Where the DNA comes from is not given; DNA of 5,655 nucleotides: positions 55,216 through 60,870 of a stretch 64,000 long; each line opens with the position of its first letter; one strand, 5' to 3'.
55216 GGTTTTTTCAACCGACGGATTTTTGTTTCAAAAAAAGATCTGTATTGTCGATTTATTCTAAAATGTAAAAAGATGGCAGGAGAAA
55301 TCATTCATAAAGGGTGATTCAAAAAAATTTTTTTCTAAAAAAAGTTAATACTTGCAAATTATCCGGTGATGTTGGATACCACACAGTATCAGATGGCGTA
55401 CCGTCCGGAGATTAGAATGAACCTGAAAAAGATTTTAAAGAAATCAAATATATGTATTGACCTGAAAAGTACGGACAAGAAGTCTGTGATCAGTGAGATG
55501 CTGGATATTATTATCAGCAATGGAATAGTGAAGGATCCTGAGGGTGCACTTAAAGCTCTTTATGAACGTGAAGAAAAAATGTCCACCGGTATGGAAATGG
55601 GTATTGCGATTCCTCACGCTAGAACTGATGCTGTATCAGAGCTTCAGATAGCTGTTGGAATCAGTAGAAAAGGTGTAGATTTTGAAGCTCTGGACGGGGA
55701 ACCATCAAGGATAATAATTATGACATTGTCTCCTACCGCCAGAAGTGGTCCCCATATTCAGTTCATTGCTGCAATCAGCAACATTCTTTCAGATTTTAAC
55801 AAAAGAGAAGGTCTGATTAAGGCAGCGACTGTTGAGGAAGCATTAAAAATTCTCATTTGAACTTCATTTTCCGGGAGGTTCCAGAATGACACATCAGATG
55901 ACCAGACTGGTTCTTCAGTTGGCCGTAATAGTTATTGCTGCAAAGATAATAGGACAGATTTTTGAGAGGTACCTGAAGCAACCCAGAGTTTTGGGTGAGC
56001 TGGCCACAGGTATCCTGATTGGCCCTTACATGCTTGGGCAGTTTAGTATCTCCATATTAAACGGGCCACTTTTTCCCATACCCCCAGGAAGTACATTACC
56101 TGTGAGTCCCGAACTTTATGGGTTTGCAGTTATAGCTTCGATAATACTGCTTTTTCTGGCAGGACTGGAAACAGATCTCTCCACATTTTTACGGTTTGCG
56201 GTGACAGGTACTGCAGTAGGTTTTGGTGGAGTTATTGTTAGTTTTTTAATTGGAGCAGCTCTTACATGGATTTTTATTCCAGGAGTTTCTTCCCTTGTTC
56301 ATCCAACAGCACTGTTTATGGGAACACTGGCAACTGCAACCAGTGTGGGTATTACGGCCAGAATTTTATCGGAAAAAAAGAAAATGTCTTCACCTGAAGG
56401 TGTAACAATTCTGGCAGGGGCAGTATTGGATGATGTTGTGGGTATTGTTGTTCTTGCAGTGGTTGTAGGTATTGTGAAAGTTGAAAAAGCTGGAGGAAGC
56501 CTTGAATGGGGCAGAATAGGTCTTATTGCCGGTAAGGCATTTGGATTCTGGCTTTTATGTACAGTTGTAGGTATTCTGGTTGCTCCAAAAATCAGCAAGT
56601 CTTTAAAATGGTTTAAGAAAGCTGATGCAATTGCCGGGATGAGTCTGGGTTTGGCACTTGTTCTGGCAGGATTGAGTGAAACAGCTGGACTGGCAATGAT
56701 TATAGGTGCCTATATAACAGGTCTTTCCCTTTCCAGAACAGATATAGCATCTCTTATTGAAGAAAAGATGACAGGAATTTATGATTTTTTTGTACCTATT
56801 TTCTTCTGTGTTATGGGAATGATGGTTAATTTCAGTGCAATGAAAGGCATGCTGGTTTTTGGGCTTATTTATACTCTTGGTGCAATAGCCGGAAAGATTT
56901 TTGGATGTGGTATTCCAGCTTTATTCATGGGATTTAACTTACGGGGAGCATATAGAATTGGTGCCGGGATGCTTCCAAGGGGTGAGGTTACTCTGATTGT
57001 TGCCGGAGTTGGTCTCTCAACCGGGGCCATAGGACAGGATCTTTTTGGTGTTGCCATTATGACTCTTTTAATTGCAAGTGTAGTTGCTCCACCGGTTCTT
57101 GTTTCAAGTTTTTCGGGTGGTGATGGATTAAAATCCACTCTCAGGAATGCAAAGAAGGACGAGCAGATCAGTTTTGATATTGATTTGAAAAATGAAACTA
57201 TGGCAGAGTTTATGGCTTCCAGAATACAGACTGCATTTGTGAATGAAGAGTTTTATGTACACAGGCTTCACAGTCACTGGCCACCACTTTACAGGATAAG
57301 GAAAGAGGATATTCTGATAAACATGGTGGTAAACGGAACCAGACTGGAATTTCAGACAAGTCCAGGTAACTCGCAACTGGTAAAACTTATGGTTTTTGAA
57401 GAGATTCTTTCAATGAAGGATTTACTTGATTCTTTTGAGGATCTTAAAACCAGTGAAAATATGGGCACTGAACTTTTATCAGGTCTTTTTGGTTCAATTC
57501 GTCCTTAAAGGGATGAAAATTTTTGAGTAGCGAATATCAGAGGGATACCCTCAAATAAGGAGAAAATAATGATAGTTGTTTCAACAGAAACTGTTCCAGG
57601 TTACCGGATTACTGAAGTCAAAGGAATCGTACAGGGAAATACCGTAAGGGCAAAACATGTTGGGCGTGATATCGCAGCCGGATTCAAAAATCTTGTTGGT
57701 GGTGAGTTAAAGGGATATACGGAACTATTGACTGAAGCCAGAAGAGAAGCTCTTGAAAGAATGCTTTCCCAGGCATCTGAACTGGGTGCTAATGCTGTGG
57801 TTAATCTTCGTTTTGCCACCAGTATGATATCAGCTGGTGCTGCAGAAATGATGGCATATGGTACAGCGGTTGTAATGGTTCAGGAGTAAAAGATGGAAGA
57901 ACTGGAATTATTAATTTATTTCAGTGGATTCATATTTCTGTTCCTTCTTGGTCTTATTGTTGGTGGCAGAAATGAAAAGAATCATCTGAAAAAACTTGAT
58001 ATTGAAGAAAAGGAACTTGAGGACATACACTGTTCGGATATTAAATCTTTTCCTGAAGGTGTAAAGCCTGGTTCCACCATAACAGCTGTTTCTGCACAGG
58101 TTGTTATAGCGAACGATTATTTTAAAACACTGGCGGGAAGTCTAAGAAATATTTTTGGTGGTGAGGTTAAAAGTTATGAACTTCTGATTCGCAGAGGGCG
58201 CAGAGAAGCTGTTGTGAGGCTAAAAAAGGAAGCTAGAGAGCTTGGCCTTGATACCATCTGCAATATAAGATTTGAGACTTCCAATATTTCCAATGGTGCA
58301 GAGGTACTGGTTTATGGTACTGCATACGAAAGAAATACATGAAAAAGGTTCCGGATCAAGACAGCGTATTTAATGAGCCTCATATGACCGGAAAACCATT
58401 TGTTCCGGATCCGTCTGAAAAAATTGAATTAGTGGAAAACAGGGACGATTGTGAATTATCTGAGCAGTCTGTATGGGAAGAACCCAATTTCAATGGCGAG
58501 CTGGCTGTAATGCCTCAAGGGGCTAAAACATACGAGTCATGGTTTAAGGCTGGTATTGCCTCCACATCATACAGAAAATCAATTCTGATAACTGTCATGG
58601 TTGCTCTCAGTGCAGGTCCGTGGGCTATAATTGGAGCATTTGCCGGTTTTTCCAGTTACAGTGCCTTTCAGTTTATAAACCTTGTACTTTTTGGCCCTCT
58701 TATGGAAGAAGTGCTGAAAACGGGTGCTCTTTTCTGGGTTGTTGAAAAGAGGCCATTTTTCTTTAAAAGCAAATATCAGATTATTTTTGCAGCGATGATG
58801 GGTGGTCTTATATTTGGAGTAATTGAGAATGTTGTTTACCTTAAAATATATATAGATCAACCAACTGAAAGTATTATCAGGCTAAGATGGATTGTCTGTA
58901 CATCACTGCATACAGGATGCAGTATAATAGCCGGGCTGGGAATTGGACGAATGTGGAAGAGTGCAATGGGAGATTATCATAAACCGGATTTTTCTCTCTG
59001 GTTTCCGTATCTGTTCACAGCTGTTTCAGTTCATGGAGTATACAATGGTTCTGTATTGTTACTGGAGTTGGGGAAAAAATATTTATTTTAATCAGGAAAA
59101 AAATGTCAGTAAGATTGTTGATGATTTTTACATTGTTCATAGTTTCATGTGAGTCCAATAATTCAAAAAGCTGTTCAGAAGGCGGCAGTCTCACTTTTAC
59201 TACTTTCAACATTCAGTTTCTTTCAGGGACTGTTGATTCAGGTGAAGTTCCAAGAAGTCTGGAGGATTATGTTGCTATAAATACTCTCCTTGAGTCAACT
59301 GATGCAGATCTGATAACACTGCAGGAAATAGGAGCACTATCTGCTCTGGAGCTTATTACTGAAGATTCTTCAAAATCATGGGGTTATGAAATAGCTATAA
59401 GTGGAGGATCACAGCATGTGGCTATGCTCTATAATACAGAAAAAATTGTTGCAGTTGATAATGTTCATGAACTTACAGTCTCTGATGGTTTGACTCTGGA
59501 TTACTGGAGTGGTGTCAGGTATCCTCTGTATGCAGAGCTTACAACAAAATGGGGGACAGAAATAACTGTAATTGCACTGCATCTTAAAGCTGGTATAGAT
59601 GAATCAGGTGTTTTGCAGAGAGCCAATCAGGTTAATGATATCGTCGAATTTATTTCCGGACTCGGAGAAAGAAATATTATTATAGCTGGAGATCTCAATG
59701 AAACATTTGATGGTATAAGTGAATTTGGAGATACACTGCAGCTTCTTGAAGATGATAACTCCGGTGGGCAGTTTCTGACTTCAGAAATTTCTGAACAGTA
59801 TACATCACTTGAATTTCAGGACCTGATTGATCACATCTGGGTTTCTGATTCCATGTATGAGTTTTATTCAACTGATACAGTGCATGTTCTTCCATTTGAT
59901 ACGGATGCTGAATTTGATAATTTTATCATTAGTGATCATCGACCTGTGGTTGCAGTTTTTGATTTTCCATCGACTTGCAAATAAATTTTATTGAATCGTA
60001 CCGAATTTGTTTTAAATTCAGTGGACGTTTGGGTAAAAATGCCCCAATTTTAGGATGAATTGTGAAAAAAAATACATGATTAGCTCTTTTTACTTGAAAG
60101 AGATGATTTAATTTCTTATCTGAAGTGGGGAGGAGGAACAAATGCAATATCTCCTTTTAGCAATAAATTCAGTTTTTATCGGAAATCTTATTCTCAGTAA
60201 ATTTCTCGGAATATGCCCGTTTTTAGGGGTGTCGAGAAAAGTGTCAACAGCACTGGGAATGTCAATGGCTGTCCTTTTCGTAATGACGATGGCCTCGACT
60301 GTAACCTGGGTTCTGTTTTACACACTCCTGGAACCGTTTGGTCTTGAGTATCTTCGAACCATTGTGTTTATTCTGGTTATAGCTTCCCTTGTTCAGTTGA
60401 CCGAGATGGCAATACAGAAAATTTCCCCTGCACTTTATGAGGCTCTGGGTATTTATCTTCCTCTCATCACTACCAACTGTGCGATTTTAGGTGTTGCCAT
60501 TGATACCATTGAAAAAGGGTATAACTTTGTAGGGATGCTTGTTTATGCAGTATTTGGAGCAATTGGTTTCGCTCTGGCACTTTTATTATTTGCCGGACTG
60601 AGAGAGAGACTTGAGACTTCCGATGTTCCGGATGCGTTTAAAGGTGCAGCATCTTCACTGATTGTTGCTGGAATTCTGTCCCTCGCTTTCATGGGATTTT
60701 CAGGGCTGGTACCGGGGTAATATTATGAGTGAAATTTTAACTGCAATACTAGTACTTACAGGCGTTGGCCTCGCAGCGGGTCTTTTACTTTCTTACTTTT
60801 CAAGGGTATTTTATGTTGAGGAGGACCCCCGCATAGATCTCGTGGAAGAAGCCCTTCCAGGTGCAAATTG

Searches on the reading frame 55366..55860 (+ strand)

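Call 88: search_protein_families(library=pfam, proteins=[window:55366-55860:+], max_evalue=0.001)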
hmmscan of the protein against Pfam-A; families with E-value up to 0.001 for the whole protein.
window:55366-55860:+ (164 aa): 1 family
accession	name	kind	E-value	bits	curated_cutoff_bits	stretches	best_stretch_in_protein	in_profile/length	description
PF00359.27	PTS_EIIA_2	-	3.1e-35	121.7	27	1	23-163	2-141/144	Phosphoenolpyruvate-dependent sugar phosphotransferase system, EIIA 2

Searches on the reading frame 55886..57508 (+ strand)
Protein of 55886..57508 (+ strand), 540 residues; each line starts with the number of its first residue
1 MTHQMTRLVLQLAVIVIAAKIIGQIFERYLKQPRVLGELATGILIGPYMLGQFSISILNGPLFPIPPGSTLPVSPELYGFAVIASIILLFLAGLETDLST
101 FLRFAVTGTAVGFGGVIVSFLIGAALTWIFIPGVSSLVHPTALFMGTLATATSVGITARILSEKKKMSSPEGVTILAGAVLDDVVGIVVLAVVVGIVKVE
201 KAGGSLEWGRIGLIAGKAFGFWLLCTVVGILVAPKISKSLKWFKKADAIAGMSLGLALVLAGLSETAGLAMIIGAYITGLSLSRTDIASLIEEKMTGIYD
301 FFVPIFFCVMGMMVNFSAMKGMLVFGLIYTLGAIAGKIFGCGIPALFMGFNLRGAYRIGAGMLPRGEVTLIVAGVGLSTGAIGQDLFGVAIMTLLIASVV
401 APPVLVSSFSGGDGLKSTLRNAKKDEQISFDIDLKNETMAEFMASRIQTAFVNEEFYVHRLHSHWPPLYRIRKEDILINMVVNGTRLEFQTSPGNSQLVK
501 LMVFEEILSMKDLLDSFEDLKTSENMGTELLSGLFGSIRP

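Call 56: search_protein_families(library=pfam, proteins=[window:55886-57508:+], max_evalue=0.0001)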
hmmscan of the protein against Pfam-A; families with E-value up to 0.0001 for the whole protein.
window:55886-57508:+ (540 aa): 1 family
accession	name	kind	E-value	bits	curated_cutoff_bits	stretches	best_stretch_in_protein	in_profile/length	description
PF00999.27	Na_H_Exchanger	-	5.2e-53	180.7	26.2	1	25-405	10-369/375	Sodium/hydrogen exchanger, transmembrane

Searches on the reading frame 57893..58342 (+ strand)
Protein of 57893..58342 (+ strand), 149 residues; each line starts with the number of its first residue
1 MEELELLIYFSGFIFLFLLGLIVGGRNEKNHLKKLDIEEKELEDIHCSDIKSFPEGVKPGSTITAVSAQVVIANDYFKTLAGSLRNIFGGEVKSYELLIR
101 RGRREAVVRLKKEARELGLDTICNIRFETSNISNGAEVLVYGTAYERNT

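Call 88: search_protein_families(library=pfam, proteins=[window:57893-58342:+], max_evalue=0.001)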
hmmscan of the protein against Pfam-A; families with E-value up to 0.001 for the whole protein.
window:57893-58342:+ (149 aa): 1 family
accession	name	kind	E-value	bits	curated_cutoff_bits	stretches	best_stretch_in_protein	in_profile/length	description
PF01906.23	YbjQ_1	-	3.7e-20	72.9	23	1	61-144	16-100/103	Putative heavy-metal-binding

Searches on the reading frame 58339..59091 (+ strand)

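Call 88: search_protein_families(library=pfam, proteins=[window:58339-59091:+], max_evalue=0.001)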
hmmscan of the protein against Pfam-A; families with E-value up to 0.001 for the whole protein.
window:58339-59091:+ (250 aa): 1 family
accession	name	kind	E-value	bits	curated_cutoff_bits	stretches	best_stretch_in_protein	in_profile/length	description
PF13367.11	PrsW-protease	-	1.7e-13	51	23.5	1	91-243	16-178/196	PrsW family intramembrane metalloprotease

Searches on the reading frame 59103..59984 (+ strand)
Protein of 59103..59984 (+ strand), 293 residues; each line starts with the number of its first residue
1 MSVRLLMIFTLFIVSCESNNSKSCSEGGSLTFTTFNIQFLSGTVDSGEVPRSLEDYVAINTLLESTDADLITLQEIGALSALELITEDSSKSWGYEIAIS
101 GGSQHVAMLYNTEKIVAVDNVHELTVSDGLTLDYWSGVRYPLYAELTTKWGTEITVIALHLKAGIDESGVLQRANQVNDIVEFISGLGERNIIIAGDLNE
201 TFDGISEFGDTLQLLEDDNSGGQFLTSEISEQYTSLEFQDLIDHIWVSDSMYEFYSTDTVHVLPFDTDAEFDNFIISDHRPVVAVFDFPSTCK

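Call 88: search_protein_families(library=pfam, proteins=[window:59103-59984:+], max_evalue=0.001)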
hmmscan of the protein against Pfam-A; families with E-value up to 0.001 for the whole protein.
window:59103-59984:+ (293 aa): 2 families
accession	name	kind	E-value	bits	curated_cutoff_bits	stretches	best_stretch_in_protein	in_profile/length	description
PF03372.29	Exo_endo_phos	-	2.2e-07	31.3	24.5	1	34-279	2-225/225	Endonuclease/Exonuclease/phosphatase family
PF22669.2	Exo_endo_phos2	-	3.4e-07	30.5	27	1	104-200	82-179/288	Endonuclease/Exonuclease/phosphatase family 2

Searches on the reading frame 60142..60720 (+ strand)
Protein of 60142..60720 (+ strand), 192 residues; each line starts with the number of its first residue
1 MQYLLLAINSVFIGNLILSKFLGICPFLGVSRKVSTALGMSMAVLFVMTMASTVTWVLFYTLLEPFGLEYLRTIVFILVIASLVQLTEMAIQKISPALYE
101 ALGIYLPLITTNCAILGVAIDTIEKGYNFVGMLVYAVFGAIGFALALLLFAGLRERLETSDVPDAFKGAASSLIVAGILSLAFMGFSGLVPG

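Call 88: search_protein_families(library=pfam, proteins=[window:60142-60720:+], max_evalue=0.001)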
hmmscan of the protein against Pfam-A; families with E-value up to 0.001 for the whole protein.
window:60142-60720:+ (192 aa): 1 family
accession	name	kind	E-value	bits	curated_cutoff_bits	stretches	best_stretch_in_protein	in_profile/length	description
PF02508.19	Rnf-Nqr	-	1.4e-56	191.7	23.8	1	4-189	2-173/174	Rnf-Nqr subunit, membrane protein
